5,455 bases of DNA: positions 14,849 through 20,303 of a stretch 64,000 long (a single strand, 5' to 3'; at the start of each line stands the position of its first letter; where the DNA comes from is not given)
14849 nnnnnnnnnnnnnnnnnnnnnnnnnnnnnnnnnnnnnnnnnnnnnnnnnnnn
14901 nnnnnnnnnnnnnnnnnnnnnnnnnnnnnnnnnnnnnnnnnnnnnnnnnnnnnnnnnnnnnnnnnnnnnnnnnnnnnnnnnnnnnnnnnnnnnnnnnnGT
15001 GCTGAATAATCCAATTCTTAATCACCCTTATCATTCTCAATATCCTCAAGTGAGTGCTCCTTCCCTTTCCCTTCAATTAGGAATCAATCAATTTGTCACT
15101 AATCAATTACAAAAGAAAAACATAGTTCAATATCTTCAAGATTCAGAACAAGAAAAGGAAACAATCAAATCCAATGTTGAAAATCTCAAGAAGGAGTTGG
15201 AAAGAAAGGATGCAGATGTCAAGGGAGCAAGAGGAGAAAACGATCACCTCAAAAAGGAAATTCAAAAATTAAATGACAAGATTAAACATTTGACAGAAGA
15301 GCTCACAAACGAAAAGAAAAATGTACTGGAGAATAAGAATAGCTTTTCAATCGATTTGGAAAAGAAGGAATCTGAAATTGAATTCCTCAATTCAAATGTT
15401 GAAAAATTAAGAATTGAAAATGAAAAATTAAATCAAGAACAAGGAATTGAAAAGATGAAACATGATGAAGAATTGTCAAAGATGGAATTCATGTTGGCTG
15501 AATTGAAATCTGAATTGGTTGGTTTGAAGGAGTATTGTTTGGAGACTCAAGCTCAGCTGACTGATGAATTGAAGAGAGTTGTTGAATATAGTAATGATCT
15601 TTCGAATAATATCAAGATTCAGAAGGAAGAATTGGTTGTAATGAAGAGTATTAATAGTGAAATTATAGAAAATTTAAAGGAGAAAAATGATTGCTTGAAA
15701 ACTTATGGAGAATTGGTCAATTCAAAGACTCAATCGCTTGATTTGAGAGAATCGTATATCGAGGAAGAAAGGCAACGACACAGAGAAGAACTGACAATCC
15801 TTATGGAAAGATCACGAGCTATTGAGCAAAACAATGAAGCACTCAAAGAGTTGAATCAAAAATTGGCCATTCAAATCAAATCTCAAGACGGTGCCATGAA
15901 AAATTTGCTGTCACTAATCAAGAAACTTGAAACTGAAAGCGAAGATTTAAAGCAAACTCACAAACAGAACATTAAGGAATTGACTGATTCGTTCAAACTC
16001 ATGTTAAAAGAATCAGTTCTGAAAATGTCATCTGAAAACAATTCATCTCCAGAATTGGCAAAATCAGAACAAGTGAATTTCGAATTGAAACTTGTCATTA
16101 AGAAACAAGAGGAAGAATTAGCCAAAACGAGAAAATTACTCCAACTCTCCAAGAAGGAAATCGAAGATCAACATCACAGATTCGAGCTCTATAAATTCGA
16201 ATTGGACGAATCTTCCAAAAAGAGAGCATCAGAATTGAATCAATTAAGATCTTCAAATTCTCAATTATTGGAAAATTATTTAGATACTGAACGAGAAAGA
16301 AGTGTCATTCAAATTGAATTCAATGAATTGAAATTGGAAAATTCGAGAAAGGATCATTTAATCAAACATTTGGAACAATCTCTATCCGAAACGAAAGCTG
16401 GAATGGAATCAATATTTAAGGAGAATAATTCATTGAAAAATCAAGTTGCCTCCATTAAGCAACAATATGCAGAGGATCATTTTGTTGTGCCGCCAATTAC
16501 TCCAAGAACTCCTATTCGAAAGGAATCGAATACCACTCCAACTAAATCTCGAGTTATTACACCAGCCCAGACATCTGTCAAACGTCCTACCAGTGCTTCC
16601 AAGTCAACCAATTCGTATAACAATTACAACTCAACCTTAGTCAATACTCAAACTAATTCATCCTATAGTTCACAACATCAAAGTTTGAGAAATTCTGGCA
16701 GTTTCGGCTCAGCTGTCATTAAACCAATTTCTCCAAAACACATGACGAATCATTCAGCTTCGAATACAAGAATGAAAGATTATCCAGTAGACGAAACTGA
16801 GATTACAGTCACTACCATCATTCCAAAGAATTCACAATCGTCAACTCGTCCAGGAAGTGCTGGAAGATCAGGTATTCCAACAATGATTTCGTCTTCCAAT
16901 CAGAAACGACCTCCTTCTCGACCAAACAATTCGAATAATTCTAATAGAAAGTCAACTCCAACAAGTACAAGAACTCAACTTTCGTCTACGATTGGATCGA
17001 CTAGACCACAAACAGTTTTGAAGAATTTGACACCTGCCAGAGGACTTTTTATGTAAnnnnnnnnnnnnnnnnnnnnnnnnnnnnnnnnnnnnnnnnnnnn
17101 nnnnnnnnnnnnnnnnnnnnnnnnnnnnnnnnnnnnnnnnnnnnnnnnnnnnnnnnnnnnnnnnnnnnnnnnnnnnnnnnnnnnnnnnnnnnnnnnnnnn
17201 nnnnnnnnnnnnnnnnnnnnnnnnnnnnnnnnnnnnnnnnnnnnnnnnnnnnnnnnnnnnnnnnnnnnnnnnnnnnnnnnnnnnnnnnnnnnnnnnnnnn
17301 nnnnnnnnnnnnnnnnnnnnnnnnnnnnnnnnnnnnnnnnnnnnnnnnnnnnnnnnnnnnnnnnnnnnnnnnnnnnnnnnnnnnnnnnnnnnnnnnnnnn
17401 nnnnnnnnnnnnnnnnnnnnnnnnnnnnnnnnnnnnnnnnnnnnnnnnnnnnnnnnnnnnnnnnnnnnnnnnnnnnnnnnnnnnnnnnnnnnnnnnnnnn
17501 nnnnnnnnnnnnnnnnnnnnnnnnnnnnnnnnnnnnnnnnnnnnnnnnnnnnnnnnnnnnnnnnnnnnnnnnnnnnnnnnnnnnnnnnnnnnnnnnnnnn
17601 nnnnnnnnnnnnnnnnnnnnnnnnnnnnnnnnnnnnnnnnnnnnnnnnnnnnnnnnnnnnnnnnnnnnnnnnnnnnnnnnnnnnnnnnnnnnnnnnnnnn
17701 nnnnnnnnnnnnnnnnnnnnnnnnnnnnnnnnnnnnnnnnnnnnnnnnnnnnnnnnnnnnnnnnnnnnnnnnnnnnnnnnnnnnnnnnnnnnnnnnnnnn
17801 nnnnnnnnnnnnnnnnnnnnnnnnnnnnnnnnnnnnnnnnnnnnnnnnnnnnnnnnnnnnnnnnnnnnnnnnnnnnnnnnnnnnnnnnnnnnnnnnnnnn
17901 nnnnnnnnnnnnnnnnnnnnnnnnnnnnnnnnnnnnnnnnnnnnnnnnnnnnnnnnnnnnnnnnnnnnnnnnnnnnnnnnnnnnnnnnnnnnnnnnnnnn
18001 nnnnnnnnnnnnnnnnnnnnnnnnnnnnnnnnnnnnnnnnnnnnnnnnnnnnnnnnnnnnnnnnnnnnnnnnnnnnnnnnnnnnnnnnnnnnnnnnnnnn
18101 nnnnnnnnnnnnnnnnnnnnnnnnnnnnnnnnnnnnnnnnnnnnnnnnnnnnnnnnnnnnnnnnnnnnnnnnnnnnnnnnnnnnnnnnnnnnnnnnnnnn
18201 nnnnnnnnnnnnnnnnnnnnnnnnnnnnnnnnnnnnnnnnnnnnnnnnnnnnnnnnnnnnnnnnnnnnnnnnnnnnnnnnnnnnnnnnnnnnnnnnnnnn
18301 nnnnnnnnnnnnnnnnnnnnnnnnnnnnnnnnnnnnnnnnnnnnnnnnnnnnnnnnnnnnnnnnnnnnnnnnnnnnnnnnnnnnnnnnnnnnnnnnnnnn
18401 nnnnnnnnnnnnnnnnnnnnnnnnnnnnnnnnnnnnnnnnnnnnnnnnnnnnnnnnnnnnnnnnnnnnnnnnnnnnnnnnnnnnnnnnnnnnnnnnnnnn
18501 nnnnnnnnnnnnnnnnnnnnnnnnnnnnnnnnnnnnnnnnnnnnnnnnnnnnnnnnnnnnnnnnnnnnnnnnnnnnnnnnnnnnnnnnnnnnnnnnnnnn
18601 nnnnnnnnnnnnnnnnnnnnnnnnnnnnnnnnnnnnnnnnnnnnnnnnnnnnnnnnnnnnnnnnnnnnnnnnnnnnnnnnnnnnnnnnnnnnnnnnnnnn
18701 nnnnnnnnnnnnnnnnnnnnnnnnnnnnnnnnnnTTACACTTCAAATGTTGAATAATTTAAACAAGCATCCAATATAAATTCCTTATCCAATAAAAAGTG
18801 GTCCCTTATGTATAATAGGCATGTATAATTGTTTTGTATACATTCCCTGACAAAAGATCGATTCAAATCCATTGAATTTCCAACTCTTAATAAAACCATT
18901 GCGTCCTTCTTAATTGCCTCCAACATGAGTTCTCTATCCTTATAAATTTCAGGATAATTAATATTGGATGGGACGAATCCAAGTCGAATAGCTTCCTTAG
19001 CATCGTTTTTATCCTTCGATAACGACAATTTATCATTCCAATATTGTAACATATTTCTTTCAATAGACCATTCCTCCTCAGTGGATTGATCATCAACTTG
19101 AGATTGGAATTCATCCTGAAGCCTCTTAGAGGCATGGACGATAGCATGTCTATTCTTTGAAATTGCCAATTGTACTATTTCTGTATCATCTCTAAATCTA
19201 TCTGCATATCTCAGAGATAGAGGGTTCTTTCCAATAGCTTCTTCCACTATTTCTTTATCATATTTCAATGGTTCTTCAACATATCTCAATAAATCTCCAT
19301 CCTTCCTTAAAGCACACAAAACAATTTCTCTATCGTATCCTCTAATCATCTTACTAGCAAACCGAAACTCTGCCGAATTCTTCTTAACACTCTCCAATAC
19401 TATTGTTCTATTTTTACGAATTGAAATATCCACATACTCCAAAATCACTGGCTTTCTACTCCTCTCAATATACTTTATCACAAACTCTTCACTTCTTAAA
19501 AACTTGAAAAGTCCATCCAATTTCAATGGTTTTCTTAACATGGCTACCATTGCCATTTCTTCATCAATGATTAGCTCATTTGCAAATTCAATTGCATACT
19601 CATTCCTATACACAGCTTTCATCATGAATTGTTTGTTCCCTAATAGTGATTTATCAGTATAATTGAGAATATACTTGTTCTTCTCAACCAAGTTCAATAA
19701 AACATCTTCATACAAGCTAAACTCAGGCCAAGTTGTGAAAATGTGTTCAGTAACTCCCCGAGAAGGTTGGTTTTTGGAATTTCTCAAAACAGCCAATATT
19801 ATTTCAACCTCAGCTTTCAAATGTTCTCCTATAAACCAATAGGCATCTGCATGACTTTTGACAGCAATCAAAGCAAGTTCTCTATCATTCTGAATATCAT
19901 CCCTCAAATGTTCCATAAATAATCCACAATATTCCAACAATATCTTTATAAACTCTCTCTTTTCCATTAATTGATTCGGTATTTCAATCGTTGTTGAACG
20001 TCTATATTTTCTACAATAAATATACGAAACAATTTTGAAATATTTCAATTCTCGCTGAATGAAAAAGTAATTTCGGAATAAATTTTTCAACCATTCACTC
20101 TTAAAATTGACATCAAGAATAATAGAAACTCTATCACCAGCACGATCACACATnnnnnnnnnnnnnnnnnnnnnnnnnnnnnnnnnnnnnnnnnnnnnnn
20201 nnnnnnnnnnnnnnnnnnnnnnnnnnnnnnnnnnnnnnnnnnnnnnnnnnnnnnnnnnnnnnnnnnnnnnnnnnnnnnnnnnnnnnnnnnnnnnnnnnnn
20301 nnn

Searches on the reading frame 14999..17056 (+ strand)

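Call 14: search_protein_families(library=pfam, proteins=[window:14999-17056:+], max_evalue=0.001)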
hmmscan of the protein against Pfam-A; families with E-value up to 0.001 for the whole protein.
window:14999-17056:+ (685 aa): 1 family
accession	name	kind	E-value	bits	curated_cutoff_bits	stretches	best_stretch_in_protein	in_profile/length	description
PF11559.13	ADIP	-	2.5e-05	24.9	34.3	1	33-135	48-150/151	Afadin- and alpha -actinin-Binding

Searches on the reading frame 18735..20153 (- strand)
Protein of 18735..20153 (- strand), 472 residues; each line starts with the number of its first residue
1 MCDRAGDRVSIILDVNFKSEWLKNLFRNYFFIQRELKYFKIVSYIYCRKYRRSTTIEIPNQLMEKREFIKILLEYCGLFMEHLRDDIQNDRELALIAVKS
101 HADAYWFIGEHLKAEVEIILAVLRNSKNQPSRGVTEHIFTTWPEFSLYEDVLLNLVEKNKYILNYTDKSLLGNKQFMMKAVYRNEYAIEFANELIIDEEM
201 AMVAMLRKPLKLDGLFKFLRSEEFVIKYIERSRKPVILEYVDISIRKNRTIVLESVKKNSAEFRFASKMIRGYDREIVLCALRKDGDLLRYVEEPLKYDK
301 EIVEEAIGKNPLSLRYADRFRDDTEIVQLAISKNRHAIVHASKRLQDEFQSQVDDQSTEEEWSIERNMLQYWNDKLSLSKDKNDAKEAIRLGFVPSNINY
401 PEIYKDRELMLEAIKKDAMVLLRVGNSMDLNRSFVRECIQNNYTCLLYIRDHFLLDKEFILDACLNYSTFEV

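Call 3: search_protein_families(library=pfam, proteins=[window:18735-20153:-], max_evalue=0.01)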
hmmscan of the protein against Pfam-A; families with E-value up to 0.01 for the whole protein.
window:18735-20153:- (472 aa): 1 family
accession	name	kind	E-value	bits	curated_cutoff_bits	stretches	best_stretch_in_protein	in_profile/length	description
PF13475.11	DUF4116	-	8e-62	205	24.9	7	274-318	1-45/49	Domain of unknown function (DUF4116)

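Call 20: find_encoding_contigs(protein=window:18735-20153:-, flank=3000, max_places=3)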
Protein window:18735-20153:- (472 aa): no gene with exactly this product is on record in the collection.
